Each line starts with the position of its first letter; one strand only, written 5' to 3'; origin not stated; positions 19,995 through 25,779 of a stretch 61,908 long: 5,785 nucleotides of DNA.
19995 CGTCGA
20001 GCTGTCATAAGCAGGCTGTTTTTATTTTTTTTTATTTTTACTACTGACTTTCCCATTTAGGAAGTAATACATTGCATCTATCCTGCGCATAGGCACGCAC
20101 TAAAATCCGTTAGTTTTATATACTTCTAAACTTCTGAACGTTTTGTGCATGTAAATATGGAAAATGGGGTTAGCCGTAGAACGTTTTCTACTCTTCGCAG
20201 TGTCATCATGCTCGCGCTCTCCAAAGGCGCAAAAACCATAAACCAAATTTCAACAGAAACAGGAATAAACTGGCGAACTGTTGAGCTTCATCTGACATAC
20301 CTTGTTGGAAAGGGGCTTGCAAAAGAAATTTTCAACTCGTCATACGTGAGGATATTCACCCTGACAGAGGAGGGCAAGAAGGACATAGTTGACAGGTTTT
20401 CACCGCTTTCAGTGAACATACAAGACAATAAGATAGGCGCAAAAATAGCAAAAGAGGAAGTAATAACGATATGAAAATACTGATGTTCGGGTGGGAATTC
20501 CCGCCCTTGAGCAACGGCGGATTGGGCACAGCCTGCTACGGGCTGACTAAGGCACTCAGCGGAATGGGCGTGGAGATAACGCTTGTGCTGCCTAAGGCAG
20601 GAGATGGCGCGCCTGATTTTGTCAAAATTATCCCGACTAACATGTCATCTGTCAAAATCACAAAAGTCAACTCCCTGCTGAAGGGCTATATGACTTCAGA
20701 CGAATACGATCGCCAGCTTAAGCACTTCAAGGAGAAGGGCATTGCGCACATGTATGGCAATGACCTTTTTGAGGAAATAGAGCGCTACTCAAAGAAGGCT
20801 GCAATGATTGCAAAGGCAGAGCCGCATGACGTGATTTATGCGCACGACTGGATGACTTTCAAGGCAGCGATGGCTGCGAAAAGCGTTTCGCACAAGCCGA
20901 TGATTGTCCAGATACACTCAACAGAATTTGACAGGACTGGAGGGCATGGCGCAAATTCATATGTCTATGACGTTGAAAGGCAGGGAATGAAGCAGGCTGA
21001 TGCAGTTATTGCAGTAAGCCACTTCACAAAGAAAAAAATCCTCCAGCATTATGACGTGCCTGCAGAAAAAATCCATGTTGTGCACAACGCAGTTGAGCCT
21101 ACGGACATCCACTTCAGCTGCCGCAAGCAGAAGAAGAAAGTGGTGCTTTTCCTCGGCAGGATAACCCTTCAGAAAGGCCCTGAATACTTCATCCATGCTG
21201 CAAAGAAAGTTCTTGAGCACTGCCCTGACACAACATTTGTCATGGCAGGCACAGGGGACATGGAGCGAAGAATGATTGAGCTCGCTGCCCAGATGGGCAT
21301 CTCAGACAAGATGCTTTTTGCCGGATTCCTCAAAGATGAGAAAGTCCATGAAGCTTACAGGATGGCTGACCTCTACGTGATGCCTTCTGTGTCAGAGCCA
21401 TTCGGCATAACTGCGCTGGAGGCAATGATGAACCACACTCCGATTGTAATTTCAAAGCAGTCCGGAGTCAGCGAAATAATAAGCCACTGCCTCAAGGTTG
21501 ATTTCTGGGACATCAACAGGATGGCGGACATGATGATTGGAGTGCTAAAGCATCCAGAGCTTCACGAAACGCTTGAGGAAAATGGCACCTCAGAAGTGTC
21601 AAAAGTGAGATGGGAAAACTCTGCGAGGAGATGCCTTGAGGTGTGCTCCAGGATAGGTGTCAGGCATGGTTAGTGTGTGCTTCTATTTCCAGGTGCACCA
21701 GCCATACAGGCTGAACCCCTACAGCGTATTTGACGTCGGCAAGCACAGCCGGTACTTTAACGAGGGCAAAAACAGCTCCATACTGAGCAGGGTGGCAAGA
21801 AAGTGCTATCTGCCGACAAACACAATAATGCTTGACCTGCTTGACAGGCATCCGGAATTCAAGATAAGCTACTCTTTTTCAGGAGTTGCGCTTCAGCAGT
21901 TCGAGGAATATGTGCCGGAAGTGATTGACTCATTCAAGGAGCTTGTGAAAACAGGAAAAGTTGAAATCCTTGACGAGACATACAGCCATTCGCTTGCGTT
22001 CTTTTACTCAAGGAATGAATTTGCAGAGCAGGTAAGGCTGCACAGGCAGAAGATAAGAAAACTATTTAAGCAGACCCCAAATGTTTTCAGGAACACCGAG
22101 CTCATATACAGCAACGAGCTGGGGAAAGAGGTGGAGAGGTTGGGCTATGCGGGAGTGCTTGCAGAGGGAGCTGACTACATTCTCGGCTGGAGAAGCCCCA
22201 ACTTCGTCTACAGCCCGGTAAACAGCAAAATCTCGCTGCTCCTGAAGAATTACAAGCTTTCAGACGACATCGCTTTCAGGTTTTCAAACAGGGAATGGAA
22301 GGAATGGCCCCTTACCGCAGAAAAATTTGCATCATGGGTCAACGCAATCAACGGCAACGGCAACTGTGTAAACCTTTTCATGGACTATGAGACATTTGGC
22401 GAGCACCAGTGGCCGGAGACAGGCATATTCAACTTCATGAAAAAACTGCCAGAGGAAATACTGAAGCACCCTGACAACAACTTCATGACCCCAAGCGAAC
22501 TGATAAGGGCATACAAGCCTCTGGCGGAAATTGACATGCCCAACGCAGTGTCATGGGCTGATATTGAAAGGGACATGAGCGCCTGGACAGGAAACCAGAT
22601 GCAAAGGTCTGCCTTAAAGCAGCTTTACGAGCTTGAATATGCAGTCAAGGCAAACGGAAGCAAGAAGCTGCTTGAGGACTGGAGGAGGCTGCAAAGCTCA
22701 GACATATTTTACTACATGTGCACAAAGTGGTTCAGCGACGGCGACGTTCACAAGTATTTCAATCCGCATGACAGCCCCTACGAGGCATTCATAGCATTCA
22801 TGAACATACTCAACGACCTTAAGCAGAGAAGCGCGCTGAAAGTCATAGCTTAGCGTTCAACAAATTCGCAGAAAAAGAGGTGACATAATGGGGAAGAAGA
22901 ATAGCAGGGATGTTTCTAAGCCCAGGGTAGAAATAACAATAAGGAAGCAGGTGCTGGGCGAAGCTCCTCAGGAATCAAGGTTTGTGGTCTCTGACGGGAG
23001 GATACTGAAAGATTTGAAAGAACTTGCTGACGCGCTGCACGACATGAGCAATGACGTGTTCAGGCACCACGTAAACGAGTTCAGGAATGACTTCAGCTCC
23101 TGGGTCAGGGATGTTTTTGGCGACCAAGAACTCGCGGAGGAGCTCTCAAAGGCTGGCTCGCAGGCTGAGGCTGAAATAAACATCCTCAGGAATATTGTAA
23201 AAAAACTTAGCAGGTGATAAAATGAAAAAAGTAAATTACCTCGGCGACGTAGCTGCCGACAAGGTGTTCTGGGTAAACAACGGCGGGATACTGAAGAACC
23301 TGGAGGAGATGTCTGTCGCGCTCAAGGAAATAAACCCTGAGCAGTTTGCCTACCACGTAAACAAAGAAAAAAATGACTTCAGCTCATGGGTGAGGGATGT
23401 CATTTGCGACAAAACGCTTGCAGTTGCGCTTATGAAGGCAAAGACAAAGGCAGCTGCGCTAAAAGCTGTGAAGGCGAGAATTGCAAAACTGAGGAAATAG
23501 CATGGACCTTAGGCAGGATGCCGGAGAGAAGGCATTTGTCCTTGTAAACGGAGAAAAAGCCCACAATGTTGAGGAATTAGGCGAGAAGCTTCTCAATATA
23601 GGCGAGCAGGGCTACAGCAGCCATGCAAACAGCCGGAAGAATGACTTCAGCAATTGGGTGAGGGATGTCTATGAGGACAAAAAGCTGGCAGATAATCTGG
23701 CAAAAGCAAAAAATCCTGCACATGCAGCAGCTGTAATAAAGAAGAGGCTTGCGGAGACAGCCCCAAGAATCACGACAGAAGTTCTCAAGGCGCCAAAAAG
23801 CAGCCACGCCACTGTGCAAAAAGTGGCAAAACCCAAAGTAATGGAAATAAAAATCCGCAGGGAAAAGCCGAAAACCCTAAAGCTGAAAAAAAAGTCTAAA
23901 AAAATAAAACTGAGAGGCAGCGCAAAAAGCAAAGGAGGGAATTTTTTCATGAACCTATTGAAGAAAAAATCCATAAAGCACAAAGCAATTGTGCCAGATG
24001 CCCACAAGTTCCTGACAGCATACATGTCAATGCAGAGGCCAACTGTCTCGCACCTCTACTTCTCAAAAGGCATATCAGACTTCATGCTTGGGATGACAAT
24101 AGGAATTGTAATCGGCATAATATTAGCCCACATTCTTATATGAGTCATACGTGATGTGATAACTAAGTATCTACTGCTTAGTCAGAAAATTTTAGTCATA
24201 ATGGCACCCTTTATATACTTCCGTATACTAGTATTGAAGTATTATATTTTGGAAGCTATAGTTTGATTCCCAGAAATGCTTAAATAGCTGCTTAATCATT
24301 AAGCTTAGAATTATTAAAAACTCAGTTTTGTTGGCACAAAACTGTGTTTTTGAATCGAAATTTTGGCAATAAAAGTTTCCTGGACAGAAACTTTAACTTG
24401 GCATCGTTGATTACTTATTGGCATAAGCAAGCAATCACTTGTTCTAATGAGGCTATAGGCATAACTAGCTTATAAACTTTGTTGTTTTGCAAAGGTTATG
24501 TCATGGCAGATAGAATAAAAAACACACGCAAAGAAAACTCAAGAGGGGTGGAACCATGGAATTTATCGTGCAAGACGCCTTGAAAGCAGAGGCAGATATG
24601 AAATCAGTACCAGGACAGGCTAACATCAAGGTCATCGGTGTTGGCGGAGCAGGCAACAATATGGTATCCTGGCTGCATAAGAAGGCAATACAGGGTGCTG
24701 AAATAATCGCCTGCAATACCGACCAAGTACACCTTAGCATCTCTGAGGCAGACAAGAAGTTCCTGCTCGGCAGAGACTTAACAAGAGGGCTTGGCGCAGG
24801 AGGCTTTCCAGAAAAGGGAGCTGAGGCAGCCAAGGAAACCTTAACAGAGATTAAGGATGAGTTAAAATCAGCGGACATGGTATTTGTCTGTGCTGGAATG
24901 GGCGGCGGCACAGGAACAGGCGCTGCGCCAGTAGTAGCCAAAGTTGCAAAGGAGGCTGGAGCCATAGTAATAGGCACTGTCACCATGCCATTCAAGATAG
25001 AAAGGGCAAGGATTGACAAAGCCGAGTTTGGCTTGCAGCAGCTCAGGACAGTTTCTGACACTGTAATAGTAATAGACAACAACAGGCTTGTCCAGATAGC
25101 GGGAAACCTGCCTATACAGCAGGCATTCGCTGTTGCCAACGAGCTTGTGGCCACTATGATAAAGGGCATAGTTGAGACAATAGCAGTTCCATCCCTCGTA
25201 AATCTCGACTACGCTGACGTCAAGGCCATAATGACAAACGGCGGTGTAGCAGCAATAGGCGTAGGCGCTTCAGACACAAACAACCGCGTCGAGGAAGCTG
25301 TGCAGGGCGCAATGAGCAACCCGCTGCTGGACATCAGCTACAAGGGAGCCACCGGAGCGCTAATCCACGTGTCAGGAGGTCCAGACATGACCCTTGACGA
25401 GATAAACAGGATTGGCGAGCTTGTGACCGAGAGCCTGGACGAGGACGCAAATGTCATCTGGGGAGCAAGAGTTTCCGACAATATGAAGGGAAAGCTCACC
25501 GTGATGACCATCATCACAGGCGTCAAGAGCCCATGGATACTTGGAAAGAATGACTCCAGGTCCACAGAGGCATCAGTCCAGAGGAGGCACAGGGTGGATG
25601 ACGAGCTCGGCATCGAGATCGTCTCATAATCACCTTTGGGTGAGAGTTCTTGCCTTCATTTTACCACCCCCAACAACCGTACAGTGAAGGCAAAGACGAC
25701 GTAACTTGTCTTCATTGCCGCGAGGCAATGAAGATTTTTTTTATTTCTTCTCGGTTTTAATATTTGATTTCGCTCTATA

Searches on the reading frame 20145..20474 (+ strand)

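Call 5: search_protein_families(library=pfam, max_evalue=0.01, proteins=[window:20145-20474:+])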
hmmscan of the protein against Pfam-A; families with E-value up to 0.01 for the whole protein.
window:20145-20474:+ (109 aa): 4 families
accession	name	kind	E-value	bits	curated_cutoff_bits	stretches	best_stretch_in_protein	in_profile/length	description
PF01022.26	HTH_5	-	5.9e-05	23.3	22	1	18-60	4-46/47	Bacterial regulatory protein, arsR family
PF14947.12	HTH_45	-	0.0019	18.6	25.5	1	19-79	9-64/77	Winged helix-turn-helix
PF05584.17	Sulfolobus_pRN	-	0.0037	17.7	20.8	1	17-59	6-48/72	Sulfolobus plasmid regulatory protein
PF14493.12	HTH_40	-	0.0099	16.6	27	0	23-62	6-45/89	Helix-turn-helix domain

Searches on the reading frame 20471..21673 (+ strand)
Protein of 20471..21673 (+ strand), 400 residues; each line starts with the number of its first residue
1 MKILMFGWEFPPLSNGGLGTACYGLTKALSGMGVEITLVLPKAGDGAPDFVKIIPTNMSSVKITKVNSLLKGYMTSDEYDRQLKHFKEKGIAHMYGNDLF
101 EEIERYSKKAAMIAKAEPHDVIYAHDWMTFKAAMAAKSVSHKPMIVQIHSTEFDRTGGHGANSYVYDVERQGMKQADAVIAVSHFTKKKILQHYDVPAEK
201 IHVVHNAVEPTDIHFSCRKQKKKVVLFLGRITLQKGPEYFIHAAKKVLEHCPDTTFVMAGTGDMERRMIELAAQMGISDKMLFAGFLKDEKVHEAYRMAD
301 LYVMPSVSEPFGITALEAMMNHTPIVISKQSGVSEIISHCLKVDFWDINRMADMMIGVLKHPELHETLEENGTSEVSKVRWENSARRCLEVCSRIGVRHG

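Call 5: search_protein_families(library=pfam, max_evalue=0.01, proteins=[window:20471-21673:+])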
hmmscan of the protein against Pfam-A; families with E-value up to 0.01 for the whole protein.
window:20471-21673:+ (400 aa): 6 families
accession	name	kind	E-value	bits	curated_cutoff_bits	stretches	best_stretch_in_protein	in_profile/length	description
PF00534.26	Glycos_transf_1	-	2.7e-36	125.1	26.4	1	218-373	11-170/172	Glycosyl transferases group 1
PF13692.12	Glyco_trans_1_4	-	2e-27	96.6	27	1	223-360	2-141/142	Glycosyl transferases group 1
PF13439.12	Glyco_transf_4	-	4.5e-24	85.8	28.5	1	16-210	2-168/170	Glycosyltransferase Family 4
PF20706.3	GT4-conflict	-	1.4e-20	74.1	26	1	109-344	73-327/385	Family 4 Glycosyltransferase in conflict systems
PF08323.17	Glyco_transf_5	-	2.1e-19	70.6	22.7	1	2-194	1-228/239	Starch synthase catalytic domain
PF13579.12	Glyco_trans_4_4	-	3.9e-18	66.7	29.7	1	16-206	1-157/158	Glycosyl transferase 4-like domain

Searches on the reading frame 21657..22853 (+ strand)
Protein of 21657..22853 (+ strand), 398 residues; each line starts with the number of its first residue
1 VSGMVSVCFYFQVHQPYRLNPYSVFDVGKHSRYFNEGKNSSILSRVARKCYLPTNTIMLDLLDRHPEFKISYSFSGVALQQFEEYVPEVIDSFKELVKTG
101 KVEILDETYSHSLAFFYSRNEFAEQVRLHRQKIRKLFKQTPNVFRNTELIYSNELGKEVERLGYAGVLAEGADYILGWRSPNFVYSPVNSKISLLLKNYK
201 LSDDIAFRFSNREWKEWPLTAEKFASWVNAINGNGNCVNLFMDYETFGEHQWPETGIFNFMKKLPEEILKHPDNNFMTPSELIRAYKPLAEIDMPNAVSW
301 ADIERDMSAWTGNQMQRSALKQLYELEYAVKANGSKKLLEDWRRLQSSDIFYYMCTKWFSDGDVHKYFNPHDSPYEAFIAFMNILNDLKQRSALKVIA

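Call 5: search_protein_families(library=pfam, max_evalue=0.01, proteins=[window:21657-22853:+])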
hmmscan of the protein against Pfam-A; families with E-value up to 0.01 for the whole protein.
window:21657-22853:+ (398 aa): 2 families
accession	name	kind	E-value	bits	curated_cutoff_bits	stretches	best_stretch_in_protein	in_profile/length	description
PF03065.20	Glyco_hydro_57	-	4e-79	266.4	21.2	1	9-295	2-291/291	Glycosyl hydrolase family 57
PF01522.26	Polysacc_deac_1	-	3.1e-07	30.8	23.1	1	90-166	48-123/124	Polysaccharide deacetylase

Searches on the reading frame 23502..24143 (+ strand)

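Call 78: search_protein_families(library=pfam, max_evalue=0.01, proteins=[window:23502-24143:+])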
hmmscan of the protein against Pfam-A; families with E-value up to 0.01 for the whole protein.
window:23502-24143:+ (213 aa): 1 family
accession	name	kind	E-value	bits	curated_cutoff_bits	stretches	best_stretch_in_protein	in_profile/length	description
PF19027.5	DUF5752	-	0.00031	20.6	23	1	41-69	52-80/208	Family of unknown function (DUF5752)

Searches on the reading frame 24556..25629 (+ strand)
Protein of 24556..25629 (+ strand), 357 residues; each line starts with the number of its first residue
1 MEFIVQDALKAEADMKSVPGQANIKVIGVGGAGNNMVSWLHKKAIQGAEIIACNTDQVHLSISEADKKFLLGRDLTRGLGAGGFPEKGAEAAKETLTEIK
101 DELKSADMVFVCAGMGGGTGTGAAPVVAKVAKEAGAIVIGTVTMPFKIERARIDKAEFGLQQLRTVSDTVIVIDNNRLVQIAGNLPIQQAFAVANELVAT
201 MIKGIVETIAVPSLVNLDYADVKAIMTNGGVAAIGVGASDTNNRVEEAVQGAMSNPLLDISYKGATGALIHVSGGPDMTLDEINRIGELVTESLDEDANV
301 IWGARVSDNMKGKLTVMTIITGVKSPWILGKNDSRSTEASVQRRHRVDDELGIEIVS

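Call 44: search_protein_families(library=pfam, max_evalue=0.00001, proteins=[window:24556-25629:+])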
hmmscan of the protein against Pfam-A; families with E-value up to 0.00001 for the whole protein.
window:24556-25629:+ (357 aa): 2 families
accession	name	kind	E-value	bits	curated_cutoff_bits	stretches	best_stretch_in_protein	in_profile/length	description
PF00091.31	Tubulin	-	9.4e-48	163.4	33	1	23-182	1-189/190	Tubulin/FtsZ family, GTPase domain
PF12327.13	FtsZ_C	-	5.1e-33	113.7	27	1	230-324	1-95/95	FtsZ family, C-terminal domain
